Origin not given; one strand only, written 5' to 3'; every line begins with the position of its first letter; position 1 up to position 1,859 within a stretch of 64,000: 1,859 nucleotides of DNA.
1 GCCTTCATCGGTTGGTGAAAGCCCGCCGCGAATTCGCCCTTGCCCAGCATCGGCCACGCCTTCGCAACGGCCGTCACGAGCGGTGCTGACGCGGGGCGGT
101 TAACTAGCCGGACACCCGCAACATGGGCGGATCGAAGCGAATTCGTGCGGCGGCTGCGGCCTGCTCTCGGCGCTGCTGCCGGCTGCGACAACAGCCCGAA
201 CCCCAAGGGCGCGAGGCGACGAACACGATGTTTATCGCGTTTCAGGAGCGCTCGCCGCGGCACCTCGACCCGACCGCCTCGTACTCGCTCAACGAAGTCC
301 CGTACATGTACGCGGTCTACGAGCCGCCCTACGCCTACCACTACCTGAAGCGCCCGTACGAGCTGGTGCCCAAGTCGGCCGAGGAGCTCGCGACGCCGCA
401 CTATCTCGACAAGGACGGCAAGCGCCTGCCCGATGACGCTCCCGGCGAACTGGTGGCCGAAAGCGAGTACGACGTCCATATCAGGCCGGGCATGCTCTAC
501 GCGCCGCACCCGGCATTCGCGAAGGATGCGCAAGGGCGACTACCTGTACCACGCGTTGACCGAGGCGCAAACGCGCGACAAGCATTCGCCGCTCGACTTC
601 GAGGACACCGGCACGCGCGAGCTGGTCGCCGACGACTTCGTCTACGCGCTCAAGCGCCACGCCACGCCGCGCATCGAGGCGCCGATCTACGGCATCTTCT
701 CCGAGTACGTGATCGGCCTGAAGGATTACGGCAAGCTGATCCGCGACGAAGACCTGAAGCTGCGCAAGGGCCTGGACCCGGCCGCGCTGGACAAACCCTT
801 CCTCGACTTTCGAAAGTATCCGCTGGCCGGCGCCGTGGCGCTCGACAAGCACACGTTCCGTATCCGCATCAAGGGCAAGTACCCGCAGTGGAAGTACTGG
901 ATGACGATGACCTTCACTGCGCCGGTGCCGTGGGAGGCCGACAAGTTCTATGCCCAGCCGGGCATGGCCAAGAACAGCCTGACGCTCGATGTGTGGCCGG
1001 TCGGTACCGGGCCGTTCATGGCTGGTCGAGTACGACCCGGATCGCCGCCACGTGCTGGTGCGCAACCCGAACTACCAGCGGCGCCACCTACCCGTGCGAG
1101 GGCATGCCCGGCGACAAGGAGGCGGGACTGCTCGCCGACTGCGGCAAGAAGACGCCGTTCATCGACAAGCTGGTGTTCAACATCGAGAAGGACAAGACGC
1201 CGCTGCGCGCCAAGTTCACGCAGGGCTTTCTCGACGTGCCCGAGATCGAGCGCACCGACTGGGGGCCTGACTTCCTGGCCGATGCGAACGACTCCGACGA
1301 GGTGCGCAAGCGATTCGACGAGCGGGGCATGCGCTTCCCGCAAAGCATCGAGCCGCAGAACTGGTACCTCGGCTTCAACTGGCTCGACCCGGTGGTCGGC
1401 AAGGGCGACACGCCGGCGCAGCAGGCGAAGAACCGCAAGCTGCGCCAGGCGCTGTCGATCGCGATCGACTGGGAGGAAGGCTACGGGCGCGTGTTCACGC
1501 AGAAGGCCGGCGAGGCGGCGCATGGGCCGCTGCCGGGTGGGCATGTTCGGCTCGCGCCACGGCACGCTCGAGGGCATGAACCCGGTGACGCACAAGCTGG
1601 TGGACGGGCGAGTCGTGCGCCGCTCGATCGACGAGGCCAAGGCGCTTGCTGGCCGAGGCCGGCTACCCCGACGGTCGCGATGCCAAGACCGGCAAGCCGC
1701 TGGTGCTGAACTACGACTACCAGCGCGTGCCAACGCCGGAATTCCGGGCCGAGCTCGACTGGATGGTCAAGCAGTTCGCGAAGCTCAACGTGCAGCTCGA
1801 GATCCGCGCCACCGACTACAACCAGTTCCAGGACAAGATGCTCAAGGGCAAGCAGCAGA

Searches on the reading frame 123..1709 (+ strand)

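Call 13: search_protein_families(library=ncbifam, proteins=[window:123-1709:+])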
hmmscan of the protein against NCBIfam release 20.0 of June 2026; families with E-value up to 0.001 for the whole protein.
window:123-1709:+ (528 aa): 0 families

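Call 14: search_protein_families(library=pfam, proteins=[window:123-1709:+])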
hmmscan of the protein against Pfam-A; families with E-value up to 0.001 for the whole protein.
window:123-1709:+ (528 aa): 1 family
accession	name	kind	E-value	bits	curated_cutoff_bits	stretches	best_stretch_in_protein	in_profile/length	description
PF00496.27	SBP_bac_5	-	3.7e-06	26.7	32.4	1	342-473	143-250/368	Bacterial extracellular solute-binding proteins, family 5 Middle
